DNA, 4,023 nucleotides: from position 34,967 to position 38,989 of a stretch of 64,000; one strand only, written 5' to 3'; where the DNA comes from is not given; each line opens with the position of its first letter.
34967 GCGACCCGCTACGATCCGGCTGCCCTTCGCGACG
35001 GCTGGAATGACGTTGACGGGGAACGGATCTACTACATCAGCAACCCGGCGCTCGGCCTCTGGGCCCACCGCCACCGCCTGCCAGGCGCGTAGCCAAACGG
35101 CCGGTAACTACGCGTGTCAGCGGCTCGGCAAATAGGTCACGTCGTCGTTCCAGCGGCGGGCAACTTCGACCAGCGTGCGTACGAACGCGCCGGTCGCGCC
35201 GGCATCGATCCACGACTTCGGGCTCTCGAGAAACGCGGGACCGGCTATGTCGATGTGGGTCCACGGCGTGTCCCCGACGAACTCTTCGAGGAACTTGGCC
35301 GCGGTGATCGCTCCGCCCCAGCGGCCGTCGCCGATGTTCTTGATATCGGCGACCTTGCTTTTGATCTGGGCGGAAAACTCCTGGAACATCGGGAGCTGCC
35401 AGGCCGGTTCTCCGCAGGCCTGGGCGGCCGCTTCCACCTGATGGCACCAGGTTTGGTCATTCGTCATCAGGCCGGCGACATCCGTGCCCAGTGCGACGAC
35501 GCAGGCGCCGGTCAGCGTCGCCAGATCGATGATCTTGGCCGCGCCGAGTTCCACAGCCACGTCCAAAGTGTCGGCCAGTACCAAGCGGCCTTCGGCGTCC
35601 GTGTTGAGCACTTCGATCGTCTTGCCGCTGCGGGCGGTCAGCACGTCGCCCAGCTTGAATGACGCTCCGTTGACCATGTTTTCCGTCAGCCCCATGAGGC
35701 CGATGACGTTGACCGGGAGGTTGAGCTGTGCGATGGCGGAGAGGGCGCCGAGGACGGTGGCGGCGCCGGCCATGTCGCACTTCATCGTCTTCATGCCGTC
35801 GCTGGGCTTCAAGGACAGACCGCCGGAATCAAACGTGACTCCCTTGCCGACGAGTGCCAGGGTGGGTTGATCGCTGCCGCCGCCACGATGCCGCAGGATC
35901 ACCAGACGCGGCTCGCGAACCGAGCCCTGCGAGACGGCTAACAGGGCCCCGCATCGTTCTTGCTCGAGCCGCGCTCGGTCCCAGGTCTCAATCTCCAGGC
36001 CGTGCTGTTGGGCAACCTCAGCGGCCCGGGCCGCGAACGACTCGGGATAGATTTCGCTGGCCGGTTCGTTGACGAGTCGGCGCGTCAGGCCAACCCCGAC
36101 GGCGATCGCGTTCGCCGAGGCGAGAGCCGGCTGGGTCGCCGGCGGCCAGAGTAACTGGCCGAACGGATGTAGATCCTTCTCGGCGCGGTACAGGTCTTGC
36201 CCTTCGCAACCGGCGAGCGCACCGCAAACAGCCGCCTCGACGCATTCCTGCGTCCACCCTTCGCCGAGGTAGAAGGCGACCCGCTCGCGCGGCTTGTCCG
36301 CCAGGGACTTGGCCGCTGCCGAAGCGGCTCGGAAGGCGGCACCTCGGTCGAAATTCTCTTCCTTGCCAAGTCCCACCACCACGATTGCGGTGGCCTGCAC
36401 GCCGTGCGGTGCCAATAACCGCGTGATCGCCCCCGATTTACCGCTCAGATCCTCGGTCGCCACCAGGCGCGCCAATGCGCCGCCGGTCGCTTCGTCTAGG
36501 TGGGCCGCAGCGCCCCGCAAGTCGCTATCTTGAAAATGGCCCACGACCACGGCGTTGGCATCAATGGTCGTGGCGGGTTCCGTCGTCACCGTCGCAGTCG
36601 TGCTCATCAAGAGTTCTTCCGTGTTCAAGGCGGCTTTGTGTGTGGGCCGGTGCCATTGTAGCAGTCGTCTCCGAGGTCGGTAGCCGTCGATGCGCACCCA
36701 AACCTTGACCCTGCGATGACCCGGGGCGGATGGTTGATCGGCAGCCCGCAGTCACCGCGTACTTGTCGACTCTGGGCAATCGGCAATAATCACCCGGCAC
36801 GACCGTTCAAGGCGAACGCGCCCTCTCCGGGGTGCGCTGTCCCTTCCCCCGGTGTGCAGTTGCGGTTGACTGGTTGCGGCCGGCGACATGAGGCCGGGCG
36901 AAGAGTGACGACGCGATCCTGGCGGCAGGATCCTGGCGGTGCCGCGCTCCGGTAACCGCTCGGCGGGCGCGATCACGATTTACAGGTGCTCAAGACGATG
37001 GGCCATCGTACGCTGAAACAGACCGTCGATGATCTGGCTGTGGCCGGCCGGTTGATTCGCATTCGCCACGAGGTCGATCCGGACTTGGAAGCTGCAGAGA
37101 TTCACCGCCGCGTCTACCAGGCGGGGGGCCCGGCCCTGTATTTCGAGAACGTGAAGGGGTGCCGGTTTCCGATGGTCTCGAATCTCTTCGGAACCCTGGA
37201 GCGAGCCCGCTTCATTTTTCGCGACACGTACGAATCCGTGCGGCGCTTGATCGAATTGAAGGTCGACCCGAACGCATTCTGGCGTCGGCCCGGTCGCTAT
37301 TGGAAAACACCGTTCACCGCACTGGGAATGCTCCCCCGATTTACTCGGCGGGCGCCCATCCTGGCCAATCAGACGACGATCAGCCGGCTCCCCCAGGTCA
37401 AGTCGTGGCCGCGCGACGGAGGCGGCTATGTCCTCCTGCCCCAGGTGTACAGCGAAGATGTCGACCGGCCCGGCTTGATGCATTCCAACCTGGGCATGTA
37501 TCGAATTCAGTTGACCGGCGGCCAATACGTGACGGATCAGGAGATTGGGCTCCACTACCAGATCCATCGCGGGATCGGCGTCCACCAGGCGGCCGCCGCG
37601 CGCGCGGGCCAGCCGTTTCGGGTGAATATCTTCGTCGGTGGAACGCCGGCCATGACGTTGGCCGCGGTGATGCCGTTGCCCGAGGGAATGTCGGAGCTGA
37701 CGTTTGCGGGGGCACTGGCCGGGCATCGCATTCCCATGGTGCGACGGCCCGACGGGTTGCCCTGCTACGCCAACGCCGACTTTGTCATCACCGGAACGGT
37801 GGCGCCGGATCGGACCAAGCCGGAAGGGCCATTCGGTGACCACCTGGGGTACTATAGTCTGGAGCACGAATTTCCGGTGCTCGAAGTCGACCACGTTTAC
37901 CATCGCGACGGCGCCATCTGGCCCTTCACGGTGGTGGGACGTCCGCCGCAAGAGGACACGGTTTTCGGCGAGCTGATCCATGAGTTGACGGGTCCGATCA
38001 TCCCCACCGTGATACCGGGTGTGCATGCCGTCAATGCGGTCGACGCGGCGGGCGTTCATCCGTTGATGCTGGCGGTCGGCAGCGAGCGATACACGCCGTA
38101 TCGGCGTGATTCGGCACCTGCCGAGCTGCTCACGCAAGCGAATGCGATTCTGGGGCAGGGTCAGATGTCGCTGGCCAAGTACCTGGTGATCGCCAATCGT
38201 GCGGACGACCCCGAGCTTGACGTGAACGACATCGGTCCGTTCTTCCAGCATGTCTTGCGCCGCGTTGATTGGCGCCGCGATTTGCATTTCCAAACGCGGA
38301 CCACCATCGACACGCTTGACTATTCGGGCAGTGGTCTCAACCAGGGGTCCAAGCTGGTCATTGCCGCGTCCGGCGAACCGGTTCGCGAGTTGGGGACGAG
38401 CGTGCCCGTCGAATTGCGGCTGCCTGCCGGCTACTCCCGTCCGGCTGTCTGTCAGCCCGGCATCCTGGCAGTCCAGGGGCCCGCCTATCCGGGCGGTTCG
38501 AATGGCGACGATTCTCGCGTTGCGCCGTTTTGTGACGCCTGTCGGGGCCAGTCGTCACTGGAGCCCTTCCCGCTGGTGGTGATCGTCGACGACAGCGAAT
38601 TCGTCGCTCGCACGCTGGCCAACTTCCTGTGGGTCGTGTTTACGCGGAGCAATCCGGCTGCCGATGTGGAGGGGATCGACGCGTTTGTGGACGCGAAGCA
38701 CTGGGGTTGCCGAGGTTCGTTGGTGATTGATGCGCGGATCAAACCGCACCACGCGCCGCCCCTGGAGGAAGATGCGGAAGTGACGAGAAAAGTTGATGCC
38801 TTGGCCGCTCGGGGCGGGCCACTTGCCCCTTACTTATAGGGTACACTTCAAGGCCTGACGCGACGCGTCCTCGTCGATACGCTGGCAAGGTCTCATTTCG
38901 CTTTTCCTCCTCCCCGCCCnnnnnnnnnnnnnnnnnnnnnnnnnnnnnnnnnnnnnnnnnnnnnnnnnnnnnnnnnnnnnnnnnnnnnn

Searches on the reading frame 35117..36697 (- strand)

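Call 20: search_protein_families(library=pfam, proteins=[window:35117-36697:-], max_evalue=0.001)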
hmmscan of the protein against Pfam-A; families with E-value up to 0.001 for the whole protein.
window:35117-36697:- (526 aa): 2 families
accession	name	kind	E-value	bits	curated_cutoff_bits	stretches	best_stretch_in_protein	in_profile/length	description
PF00883.26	Peptidase_M17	-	2.9e-122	408.2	25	1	204-510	2-310/310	Cytosol aminopeptidase family, catalytic domain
PF02789.23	Peptidase_M17_N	-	6.2e-24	84.8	23.4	1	51-174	1-129/129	Cytosol aminopeptidase family, N-terminal domain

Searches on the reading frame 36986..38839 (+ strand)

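Call 91: search_protein_families(library=pfam, proteins=[window:36986-38839:+], max_evalue=0.0001)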
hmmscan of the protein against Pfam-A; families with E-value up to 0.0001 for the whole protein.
window:36986-38839:+ (617 aa): 3 families
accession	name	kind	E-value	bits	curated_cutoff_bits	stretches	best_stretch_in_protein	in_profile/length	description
PF01977.22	UbiD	-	4.8e-63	212.5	23.3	1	128-320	19-206/206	3-octaprenyl-4-hydroxybenzoate carboxy-lyase Rift-related domain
PF20696.2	UbiD_C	-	6.2e-33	113.9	24.2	1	326-461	2-127/127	3-octaprenyl-4-hydroxybenzoate carboxy-lyase C-terminal domain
PF20695.2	UbiD_N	-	2.3e-25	88.9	24.3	1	15-91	2-77/78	3-octaprenyl-4-hydroxybenzoate carboxy-lyase N-terminal domain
